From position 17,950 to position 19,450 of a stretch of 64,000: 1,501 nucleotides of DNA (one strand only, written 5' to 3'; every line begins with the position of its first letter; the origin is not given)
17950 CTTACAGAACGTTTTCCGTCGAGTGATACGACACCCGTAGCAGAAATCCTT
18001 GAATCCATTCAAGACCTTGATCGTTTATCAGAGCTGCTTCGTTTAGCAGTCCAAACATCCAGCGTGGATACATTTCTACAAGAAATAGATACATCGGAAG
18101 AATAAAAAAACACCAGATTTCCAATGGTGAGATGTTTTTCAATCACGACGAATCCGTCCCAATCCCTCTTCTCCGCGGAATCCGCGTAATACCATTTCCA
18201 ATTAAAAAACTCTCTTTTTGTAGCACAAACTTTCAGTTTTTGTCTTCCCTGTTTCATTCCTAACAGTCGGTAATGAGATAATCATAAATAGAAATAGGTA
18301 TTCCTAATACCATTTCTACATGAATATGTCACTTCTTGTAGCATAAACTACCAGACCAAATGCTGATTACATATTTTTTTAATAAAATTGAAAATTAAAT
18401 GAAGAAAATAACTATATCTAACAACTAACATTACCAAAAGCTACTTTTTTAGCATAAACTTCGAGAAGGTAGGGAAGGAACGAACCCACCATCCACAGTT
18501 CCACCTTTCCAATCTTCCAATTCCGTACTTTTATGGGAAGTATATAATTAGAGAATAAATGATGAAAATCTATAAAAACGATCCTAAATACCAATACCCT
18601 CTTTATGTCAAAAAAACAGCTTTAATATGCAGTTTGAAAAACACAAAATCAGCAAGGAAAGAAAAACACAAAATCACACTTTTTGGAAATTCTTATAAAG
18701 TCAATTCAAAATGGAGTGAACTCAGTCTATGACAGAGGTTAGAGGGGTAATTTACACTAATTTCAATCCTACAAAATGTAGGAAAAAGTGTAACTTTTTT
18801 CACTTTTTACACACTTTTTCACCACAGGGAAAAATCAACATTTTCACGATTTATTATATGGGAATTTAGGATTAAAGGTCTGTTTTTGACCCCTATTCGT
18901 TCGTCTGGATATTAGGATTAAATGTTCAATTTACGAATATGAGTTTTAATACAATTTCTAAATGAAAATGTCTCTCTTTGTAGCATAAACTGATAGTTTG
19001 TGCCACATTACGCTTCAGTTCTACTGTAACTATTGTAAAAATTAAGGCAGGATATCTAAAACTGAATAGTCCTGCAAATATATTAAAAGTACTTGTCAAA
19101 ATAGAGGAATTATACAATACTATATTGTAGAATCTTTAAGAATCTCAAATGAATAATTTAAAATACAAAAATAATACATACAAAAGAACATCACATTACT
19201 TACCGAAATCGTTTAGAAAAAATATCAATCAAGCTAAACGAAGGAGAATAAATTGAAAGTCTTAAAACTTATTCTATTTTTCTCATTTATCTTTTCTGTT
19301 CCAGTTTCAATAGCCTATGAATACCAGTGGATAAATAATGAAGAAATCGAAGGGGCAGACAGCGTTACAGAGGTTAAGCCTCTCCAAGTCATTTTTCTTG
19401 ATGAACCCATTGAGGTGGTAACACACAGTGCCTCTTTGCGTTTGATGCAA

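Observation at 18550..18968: ~420-bp non-coding element duplicated in inverted orientation 41 kb apart (partner at 59455..59883)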

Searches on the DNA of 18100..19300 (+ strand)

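Call 8: search_rna_families(source=window, start=18100, end=19300, threshold=evalue, max_evalue=10)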
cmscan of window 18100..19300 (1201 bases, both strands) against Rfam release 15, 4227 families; matches with E-value up to 10: 2.
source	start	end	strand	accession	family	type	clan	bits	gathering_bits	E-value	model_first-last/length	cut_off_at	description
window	18470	18541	-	RF00428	SNORA38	Gene; snRNA; snoRNA; HACA-box;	-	17.9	60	0.79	1-131/131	no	Small nucleolar RNA SNORA38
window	18714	18824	-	RF00336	snoJ26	Gene; snRNA; snoRNA; CD-box;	-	17.4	50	7.5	1-147/147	no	Small nucleolar RNA J26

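Call 26: search_dna_similar(query=window:18527-18992:+, collection=phages, mode=distant)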
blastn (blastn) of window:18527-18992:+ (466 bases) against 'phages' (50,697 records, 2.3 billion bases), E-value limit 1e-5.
No match.

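Call 27: search_dna_similar(query=window:18527-18992:+, collection=plasmids, mode=distant)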
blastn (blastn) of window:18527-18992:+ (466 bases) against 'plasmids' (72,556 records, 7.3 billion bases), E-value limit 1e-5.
No match.
